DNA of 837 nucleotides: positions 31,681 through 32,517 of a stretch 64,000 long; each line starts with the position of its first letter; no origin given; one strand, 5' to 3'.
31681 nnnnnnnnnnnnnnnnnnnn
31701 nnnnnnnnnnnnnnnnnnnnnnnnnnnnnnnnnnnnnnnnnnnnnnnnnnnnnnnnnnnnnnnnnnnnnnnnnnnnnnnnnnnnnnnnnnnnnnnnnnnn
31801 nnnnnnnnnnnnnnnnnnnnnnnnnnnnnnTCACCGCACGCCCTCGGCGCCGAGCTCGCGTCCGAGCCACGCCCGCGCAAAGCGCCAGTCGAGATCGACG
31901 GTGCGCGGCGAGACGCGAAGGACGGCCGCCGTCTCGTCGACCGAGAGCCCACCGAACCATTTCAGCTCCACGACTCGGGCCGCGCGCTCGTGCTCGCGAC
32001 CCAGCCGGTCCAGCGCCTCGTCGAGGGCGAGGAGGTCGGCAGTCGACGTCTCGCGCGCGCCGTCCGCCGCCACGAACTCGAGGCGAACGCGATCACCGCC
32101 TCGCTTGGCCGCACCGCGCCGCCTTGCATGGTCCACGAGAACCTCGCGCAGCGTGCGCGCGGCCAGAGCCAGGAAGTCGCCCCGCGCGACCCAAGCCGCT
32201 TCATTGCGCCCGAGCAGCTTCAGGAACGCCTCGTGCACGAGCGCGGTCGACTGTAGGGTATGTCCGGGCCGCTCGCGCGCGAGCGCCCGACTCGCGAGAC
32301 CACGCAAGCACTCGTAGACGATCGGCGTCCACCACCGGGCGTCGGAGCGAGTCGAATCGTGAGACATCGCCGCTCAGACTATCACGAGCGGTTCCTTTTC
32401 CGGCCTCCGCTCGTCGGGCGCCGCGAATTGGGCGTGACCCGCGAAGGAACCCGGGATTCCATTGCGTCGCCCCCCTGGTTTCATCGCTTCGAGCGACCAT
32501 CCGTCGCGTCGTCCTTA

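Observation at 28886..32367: ECF sigma factor translationally coupled to a TM/TPR Ser/Thr kinase (copy 1 of three ECF-STK modules in the window)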

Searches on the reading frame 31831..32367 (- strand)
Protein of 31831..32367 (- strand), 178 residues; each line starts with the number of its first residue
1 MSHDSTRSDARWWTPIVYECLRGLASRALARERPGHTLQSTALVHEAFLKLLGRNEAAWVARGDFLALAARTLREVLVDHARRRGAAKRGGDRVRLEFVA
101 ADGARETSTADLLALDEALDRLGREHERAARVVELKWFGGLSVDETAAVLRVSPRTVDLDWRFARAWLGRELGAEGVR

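Call 3: search_protein_families(library=pfam, proteins=[window:31831-32367:-], max_evalue=0.01)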
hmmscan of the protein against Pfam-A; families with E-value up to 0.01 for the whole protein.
window:31831-32367:- (178 aa): 4 families
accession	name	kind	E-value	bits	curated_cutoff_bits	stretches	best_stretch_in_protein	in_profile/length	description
PF07638.17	Sigma70_ECF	-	4.4e-46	157.6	21.1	1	15-172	24-183/185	ECF sigma factor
PF08281.18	Sigma70_r4_2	-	0.00013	22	25.7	1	126-165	12-51/54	Sigma-70, region 4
PF13384.12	HTH_23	-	0.0014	18.8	24.6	1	131-162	9-38/50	Homeodomain-like domain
PF13518.12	HTH_28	-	0.0091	16.5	25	0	130-159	3-30/52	Helix-turn-helix domain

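Call 10: find_homologous_proteins(query=window:31831-32367:-, max_evalue=0.00001)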
Query window:31831-32367:- (178 aa): 7682 proteins with E <= 0.00001 among 8000 candidates; the best 120 are listed.
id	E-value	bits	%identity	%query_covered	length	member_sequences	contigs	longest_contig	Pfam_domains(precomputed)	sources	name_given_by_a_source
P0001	6.6e-108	376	100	100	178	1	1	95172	PF07638.18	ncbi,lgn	-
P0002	1.3e-51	193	58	92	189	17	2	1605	PF07638.18,PF08281.19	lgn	-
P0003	2.0e-51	192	63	90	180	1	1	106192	PF07638.18,PF08281.19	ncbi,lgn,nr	ncbi:MAG: sigma-70 family RNA polymerase sigma factor [Planctomycetes bacterium]|nr:sigma-70 family 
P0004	2.9e-51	192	55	94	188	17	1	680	PF07638.18,PF08281.19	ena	-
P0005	1.2e-50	190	58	90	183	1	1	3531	PF07638.18,PF08281.19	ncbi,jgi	ncbi:MAG: ECF-type sigma factor [Planctomycetota bacterium]|jgi:RNA polymerase sigma factor (TIGR029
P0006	2.5e-50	189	61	90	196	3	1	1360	PF07638.18,PF04545.23,PF08281.19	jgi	jgi:RNA polymerase sigma-70 factor (ECF subfamily)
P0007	9.9e-50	187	59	90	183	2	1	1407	PF07638.18,PF04545.23,PF08281.19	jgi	jgi:RNA polymerase sigma factor (TIGR02999 family)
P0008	9.9e-50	187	59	90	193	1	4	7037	PF07638.18,PF04545.23,PF08281.19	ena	-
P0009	2.9e-49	185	60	92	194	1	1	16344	PF07638.18,PF04545.23,PF08281.19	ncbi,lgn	-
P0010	8.4e-49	184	59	90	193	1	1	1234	PF07638.18,PF04545.23,PF08281.19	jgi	jgi:RNA polymerase sigma factor (TIGR02999 family)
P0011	1.7e-48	183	56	92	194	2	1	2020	PF07638.18,PF04545.23,PF08281.19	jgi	-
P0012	2.0e-48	183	57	90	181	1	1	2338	PF07638.18,PF08281.19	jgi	jgi:RNA polymerase sigma-70 factor, ECF subfamily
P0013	2.5e-48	182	62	91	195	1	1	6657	PF07638.18,PF04545.23,PF08281.19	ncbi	-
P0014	2.8e-48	182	58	90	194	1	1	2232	PF07638.18,PF04545.23,PF08281.19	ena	-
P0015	5.1e-48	181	57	93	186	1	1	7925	PF07638.18,PF04545.23,PF08281.19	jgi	jgi:RNA polymerase sigma factor (TIGR02999 family)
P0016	8.0e-48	181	61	92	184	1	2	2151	PF07638.18,PF08281.19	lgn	-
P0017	8.7e-48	181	57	90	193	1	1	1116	PF07638.18,PF04545.23,PF08281.19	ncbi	-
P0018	8.9e-48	181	58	90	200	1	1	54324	PF07638.18,PF04545.23,PF08281.19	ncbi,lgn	-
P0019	1.2e-47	180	56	94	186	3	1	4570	PF07638.18,PF04545.23,PF08281.19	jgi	jgi:RNA polymerase sigma factor (TIGR02999 family)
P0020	1.2e-47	180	58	94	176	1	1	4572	PF07638.18,PF08281.19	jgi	-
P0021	1.3e-47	180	59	90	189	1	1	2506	PF07638.18,PF04545.23,PF08281.19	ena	-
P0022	1.3e-47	180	58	89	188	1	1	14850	PF07638.18,PF04545.23,PF08281.19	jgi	jgi:RNA polymerase sigma-70 factor, ECF subfamily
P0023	1.4e-47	180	56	91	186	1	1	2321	PF07638.18,PF04545.23,PF08281.19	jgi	jgi:RNA polymerase sigma factor (TIGR02999 family)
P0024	1.7e-47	180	56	95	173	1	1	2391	PF07638.18,PF04545.23,PF08281.19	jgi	jgi:RNA polymerase sigma factor (TIGR02999 family)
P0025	1.7e-47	180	56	89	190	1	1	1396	PF07638.18,PF04545.23,PF08281.19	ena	-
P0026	1.8e-47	180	56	90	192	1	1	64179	PF07638.18,PF04545.23,PF08281.19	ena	-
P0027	2.6e-47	179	58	91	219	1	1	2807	PF07638.18,PF04545.23,PF08281.19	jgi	jgi:RNA polymerase sigma-70 factor, ECF subfamily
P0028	3.0e-47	179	61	97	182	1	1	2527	PF07638.18,PF08281.19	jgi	jgi:RNA polymerase sigma factor (TIGR02999 family)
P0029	3.0e-47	179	60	89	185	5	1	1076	PF07638.18,PF04545.23,PF08281.19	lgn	-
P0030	3.1e-47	179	58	89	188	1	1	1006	PF07638.18,PF04545.23,PF08281.19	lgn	-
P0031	3.4e-47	179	51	99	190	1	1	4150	PF07638.18,PF04545.23,PF08281.19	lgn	-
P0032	3.8e-47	179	56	91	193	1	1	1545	PF07638.18,PF04545.23,PF08281.19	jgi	-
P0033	4.2e-47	178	57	96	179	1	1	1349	PF07638.18,PF08281.19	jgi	-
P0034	4.3e-47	178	59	89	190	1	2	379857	PF07638.18,PF04545.23,PF08281.19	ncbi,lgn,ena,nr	ncbi:MAG: sigma-70 family RNA polymerase sigma factor [Phycisphaerales bacterium]|nr:sigma-70 family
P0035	4.6e-47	178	54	95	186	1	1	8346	PF07638.18,PF04545.23,PF08281.19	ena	-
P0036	5.4e-47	178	59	89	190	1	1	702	PF07638.18,PF04545.23,PF08281.19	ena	-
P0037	7.0e-47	178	56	91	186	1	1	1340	PF07638.18,PF04545.23,PF08281.19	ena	-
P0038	7.1e-47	178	57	89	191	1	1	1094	PF07638.18,PF04545.23,PF08281.19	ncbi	-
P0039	7.7e-47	178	59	89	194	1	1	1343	PF07638.18,PF04545.23,PF08281.19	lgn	-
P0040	9.7e-47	177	57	89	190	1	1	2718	PF07638.18,PF04545.23,PF08281.19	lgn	-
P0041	9.9e-47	177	57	89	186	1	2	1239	PF07638.18,PF04545.23,PF08281.19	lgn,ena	-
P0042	1.1e-46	177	58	89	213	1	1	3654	PF07638.18,PF04545.23,PF08281.19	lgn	-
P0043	1.1e-46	177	58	97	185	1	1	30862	PF07638.18,PF08281.19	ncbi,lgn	-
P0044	1.3e-46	177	53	93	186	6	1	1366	PF07638.18,PF04545.23,PF08281.19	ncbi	-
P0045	1.3e-46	177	56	89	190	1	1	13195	PF07638.18,PF04545.23,PF08281.19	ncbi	-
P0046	1.4e-46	177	58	90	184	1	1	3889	PF07638.18,PF04545.23,PF08281.19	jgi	jgi:RNA polymerase sigma factor (TIGR02999 family)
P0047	1.5e-46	177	55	93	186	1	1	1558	PF07638.18,PF04545.23,PF08281.19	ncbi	-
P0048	1.6e-46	176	58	90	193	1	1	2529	PF07638.18,PF04545.23,PF08281.19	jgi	jgi:RNA polymerase sigma factor (TIGR02999 family)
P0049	1.9e-46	176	53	97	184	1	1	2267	PF07638.18,PF04545.23,PF08281.19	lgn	-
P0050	2.3e-46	176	57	90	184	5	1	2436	PF07638.18,PF04545.23,PF08281.19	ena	-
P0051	2.6e-46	176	63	85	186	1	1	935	PF07638.18,PF08281.19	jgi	jgi:RNA polymerase sigma factor (TIGR02999 family)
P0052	3.0e-46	176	62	88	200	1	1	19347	PF07638.18,PF04545.23,PF08281.19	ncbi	-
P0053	3.1e-46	176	58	89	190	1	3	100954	PF07638.18,PF04545.23,PF08281.19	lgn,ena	-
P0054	4.3e-46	175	53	90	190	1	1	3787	PF07638.18,PF04545.23,PF08281.19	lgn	-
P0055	4.3e-46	175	56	90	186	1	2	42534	PF07638.18,PF04545.23,PF08281.19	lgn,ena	-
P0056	5.2e-46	175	57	93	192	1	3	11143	PF07638.18,PF04545.23,PF08281.19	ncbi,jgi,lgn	-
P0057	5.5e-46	175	56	92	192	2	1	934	PF07638.18,PF04545.23,PF08281.19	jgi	jgi:RNA polymerase sigma-70 factor (ECF subfamily)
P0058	5.5e-46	175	56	89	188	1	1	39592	PF07638.18,PF04545.23,PF08281.19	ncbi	ncbi:MAG: sigma-70 family RNA polymerase sigma factor [Blastocatellia bacterium]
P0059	5.6e-46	175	58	92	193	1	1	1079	PF07638.18,PF04545.23,PF08281.19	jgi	jgi:RNA polymerase sigma factor (TIGR02999 family)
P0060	6.6e-46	174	56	95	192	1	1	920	PF07638.18,PF08281.19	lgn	-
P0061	6.7e-46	174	56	97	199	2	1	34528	PF07638.18,PF08281.19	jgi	jgi:RNA polymerase sigma factor (TIGR02999 family)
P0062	7.1e-46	174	55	90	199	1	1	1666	PF07638.18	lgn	-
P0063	7.7e-46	174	52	97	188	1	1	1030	PF07638.18,PF08281.19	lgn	-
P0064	7.8e-46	174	55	90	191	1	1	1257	PF07638.18,PF04545.23,PF08281.19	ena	-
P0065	8.1e-46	174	56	89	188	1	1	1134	PF07638.18,PF04545.23,PF08281.19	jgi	-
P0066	9.2e-46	174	57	89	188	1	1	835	PF07638.18,PF04545.23,PF08281.19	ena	-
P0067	1.0e-45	174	57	89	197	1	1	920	PF07638.18,PF04545.23,PF08281.19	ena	-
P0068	1.1e-45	174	58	89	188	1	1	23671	PF07638.18,PF04545.23,PF08281.19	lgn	-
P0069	1.1e-45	174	58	90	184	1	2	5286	PF07638.18,PF04545.23,PF08281.19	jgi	-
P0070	1.2e-45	174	55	91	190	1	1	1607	PF07638.18,PF04545.23,PF08281.19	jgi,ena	-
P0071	1.4e-45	173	59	90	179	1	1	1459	PF07638.18,PF04545.23,PF08281.19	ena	-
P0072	1.4e-45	173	55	88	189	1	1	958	PF07638.18,PF04545.23,PF08281.19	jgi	jgi:RNA polymerase sigma-70 factor (ECF subfamily)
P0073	1.5e-45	173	54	94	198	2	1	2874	PF07638.18,PF04545.23,PF08281.19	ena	-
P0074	1.7e-45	173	52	95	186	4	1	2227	PF07638.18,PF04545.23,PF08281.19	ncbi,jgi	ncbi:MAG: sigma-70 family RNA polymerase sigma factor [Planctomycetota bacterium]|jgi:RNA polymerase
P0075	1.7e-45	173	-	-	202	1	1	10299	PF07638.18,PF08281.19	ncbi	-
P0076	1.8e-45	173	56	90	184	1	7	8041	PF07638.18,PF04545.23,PF08281.19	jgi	jgi:RNA polymerase sigma factor (TIGR02999 family)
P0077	1.8e-45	173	56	89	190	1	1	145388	PF07638.18,PF08281.19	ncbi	-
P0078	1.9e-45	173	57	90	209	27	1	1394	PF07638.18,PF04545.23,PF08281.19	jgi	jgi:RNA polymerase sigma factor (TIGR02999 family)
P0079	2.0e-45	173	55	89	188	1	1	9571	PF07638.18,PF04545.23,PF08281.19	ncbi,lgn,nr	ncbi:MAG TPA: sigma-70 family RNA polymerase sigma factor [Blastocatellia bacterium]|nr:sigma-70 fam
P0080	2.1e-45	173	57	89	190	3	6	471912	PF07638.18,PF04545.23,PF08281.19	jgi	jgi:RNA polymerase sigma-70 factor (ECF subfamily)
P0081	2.2e-45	173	56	89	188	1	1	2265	PF07638.18,PF04545.23,PF08281.19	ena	-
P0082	2.2e-45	173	58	89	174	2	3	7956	PF07638.18,PF08281.19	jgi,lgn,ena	-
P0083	2.2e-45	173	56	92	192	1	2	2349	PF07638.18,PF04545.23,PF08281.19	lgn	-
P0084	2.3e-45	173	53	97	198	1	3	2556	PF07638.18,PF04545.23,PF08281.19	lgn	-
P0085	2.5e-45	173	60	92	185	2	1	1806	PF07638.18,PF08281.19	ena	-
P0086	2.6e-45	173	58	92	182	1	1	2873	PF07638.18,PF08281.19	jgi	jgi:RNA polymerase sigma-70 factor, ECF subfamily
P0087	3.1e-45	172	54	91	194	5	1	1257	PF07638.18,PF04545.23,PF08281.19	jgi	jgi:RNA polymerase sigma factor (TIGR02999 family)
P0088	3.1e-45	172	59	89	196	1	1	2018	PF07638.18,PF04545.23,PF08281.19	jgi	jgi:RNA polymerase sigma factor (TIGR02999 family)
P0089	3.5e-45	172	57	89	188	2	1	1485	PF07638.18,PF04545.23,PF08281.19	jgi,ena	-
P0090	4.1e-45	172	52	95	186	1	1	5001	PF07638.18,PF04545.23,PF08281.19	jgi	jgi:RNA polymerase sigma factor (TIGR02999 family)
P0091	4.1e-45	172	52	97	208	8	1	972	PF07638.18,PF04545.23,PF08281.19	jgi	jgi:RNA polymerase sigma-70 factor (ECF subfamily)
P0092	4.3e-45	172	56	90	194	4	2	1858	PF07638.18,PF04545.23,PF08281.19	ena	-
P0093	4.4e-45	172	54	95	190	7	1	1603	PF07638.18,PF04545.23,PF08281.19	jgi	jgi:RNA polymerase sigma factor (TIGR02999 family)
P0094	5.0e-45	172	56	89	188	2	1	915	PF07638.18,PF04545.23,PF08281.19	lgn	-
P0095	5.1e-45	172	55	93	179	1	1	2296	PF07638.18,PF04545.23,PF08281.19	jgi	jgi:RNA polymerase sigma factor (TIGR02999 family)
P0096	5.1e-45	172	56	89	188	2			PF07638.18,PF04545.23,PF08281.19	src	-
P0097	5.2e-45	172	53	97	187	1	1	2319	PF07638.18,PF04545.23,PF08281.19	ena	-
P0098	6.2e-45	171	56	90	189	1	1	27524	PF07638.18,PF04545.23,PF08281.19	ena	-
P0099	6.3e-45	171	57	89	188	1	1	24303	PF07638.18,PF08281.19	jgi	jgi:RNA polymerase sigma factor (TIGR02999 family)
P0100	6.4e-45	171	56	89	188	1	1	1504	PF07638.18,PF04545.23,PF08281.19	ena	-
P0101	6.5e-45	171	51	98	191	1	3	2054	PF07638.18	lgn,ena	-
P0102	6.7e-45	171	54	92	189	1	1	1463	PF07638.18,PF04545.23,PF08281.19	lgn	-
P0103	6.8e-45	171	55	90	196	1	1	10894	PF07638.18,PF04545.23,PF08281.19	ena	-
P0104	7.4e-45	171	55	89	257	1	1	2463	PF07638.18,PF04545.23,PF08281.19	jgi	jgi:RNA polymerase sigma factor (TIGR02999 family)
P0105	8.4e-45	171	55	91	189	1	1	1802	PF07638.18,PF04545.23,PF08281.19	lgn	-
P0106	9.0e-45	171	56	89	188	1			PF07638.18,PF08281.19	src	-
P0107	1.2e-44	170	57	91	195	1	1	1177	PF07638.18,PF08281.19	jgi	jgi:RNA polymerase sigma factor (TIGR02999 family)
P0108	1.2e-44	170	58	88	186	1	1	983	PF07638.18,PF08281.19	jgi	jgi:RNA polymerase sigma factor (TIGR02999 family)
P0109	1.4e-44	170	53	97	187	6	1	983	PF07638.18,PF04545.23,PF08281.19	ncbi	-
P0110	1.5e-44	170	53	92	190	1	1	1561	PF07638.18,PF04545.23,PF08281.19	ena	-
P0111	1.5e-44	170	56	90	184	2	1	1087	PF07638.18,PF04545.23,PF08281.19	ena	-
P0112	1.6e-44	170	56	95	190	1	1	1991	PF07638.18,PF04545.23,PF08281.19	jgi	jgi:RNA polymerase sigma factor (TIGR02999 family)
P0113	1.7e-44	170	55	91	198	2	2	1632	PF07638.18,PF04545.23,PF08281.19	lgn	-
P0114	1.7e-44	170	58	89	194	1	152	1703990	PF07638.18,PF04545.23,PF08281.19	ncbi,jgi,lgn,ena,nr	ncbi:MAG: sigma-70 family RNA polymerase sigma factor [Phycisphaerae bacterium]|jgi:RNA polymerase s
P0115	1.7e-44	170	55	89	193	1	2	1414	PF07638.18,PF08281.19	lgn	-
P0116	1.8e-44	170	54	89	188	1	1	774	PF07638.18,PF04545.23,PF08281.19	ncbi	-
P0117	1.8e-44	170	55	89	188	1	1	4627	PF07638.18,PF04545.23,PF08281.19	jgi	jgi:RNA polymerase sigma-70 factor (ECF subfamily)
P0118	2.1e-44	170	55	90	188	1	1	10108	PF07638.18,PF04545.23,PF08281.19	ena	-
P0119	2.2e-44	169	56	89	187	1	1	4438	PF07638.18,PF04545.23,PF08281.19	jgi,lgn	-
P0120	2.3e-44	169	56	89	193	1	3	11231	PF07638.18,PF04545.23,PF08281.19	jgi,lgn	jgi:RNA polymerase sigma factor (TIGR02999 family)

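Call 16: find_encoding_contigs(protein=window:31831-32367:-, flank=10000, max_places=3)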
Protein window:31831-32367:- (178 aa): no gene with exactly this product is on record in the collection.

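Call 18: find_related_loci(query=A1, collection=genome_contigs, flank=6000)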
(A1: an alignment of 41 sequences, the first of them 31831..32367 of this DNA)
Query A1 (178 aa) in genome_contigs; peptide patterns used: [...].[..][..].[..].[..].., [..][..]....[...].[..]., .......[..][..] (x = any residue, [..] = any of these).
598 stretches matched a pattern (row limit reached: there are more); 595 encode a relative of the query (tblastn E <= 1e-3); the best 80 are kept; 80 distinct loci.
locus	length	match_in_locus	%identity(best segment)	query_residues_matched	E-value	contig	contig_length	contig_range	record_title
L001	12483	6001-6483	50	15-175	2e-49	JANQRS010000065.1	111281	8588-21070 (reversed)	MAG: Calditrichia bacterium isolate IP29b_bin.73 k99_2376997, whole genome shotgun sequence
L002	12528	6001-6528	53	1-175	2e-47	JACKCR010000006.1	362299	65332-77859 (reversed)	MAG: Candidatus Eisenbacteria bacterium isolate HK-STAS-EISE-1 HK-STAS-EISE-1_6, whole genome shotgun sequence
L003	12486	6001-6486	51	14-175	7e-47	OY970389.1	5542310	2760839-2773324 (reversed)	MAG: Pyrinomonadaceae bacterium isolate MFD09206.bin.c.1 genome assembly, chromosome: 1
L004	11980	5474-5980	49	4-172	4e-47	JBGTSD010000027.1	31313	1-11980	MAG: Phycisphaerales bacterium isolate WDNA12_bin.23.orig NODE_937_length_31313_cov_0.793497, whole genome shotgun seque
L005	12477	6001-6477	49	14-172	1e-46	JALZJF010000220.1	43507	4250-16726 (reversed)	MAG: Acidobacteriota bacterium isolate MOJ bin33 SC8837-39_k127_1791815, whole genome shotgun sequence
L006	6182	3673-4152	53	14-173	8e-47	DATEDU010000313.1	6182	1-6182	MAG TPA_asm: Pyrinomonadaceae bacterium isolate SMAG_U8715 k141_833536, whole genome shotgun sequence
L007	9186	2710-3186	54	14-172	4e-46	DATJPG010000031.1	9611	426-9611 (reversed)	MAG TPA_asm: Acidobacteriota bacterium isolate SMAG_U14907 k141_3309898, whole genome shotgun sequence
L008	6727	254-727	54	15-172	1e-45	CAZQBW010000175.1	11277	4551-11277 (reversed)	MAG TPA_asm: uncultured Clostridia bacterium isolate binchicken_co197_382 genome assembly, contig: NODE_10507_length_112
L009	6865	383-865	50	15-175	8e-46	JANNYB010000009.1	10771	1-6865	MAG: Acidobacteriota bacterium isolate VAR_34_metabat_1 VAR_34_k141_2255435, whole genome shotgun sequence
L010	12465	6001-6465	56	15-168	7e-46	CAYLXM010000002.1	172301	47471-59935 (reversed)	MAG TPA_asm: uncultured Rhodothermales bacterium isolate SRP319275_co4_131 genome assembly, contig: NODE_36_length_17230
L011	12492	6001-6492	51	14-176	2e-45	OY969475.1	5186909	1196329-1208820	MAG: Pyrinomonadaceae bacterium isolate MFD01916.bin.c.1 genome assembly, chromosome: 1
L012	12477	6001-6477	50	14-172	4e-45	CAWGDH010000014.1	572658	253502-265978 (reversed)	MAG: uncultured Acidobacteriaceae bacterium isolate MFD06092.bin.1.77 genome assembly, contig: contig_5501, whole genome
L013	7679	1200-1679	48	15-174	4e-45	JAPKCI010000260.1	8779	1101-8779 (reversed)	MAG: Rubripirellula sp. isolate ANT-60 NODE_5002_length_8779_cov_7.162999, whole genome shotgun sequence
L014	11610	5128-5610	48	15-175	2e-45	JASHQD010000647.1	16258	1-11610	MAG: Terriglobia bacterium isolate JOPF066 JOPF_A04C_contig_289526, whole genome shotgun sequence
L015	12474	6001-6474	50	14-172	4e-45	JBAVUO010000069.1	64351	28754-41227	MAG: Terriglobales bacterium isolate MFD02222_ilm_asm_bin20 k127_246180, whole genome shotgun sequence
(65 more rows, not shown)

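Call 25: search_solved_structures(query=A1, max_evalue=0.01, show_alignments=4)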
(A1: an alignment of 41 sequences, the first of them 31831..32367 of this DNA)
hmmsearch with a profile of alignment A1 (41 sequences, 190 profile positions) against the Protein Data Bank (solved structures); distinct sequences matched with E-value up to 0.01: 3.
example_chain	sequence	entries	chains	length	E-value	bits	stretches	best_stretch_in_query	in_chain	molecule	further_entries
6dxo_A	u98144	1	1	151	0.0001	25.3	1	111-172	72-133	RNA polymerase ECF-subfamily sigma factor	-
4cxf_A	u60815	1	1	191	0.0024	20.9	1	125-187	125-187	RNA POLYMERASE SIGMA FACTOR CNRH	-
7qh5_A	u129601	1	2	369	0.0061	19.5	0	135-187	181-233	RNA polymerase sigma factor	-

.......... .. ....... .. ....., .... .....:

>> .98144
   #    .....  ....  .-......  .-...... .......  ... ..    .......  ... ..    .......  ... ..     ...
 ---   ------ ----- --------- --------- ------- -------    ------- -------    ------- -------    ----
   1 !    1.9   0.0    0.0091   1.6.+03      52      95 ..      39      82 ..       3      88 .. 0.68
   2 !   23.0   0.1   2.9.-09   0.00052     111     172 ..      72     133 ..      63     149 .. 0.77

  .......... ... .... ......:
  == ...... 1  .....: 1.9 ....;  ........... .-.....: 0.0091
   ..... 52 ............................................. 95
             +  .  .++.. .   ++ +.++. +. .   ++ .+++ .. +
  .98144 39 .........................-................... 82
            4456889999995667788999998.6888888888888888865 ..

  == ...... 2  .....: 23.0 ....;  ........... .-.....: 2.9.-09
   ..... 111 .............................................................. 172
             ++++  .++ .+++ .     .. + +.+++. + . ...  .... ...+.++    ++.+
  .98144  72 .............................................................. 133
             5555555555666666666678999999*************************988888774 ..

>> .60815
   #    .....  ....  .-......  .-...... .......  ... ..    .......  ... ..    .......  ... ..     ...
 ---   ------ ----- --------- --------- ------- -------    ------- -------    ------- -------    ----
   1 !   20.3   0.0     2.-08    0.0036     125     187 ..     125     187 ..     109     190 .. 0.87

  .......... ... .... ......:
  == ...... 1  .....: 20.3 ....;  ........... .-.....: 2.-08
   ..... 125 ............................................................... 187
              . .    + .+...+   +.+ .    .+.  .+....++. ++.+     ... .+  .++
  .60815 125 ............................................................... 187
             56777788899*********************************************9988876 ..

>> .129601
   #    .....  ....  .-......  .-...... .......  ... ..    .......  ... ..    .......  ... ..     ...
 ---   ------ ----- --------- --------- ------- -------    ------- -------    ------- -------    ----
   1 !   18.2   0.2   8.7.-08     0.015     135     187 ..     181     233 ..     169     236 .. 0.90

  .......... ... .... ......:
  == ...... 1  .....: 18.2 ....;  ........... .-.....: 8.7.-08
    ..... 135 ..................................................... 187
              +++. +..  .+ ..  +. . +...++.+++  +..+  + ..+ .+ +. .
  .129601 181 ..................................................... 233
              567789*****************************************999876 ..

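Call 27: search_protein_families(library=ncbifam, proteins=[window:31831-32367:-], max_evalue=0.001)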
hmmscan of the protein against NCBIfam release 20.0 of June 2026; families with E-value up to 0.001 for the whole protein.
window:31831-32367:- (178 aa): 7 families
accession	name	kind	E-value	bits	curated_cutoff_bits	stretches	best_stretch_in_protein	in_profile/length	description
TIGR02999.1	Sig-70_X6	subfamily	7.2e-54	182.4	126.15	1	14-172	23-182/183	ECF-type sigma factor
TIGR02937.1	sigma70-ECF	superfamily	1e-10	41.5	42.9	1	22-171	15-164/165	sigma-70 family RNA polymerase sigma factor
NF009166.1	PRK12513.1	equivalog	7.3e-06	25.8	206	1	40-176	49-190/193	RNA polymerase sigma factor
NF007227.0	PRK09645.1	subfamily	1e-05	25.5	202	1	70-160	70-158/177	sigma-70 family RNA polymerase sigma factor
TIGR02983.1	SigE-fam_strep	subfamily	0.00029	20.8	141.55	1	38-172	31-158/162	SigE family RNA polymerase sigma factor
TIGR02989.1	Sig-70_gvs1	subfamily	0.00091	19.2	124.55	0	43-168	31-154/158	RNA polymerase sigma-70 factor, Rhodopirellula/Verrucomicrobium family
NF009164.0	PRK12511.1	equivalog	0.00094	18.7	185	0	27-157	18-144/182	RNA polymerase sigma factor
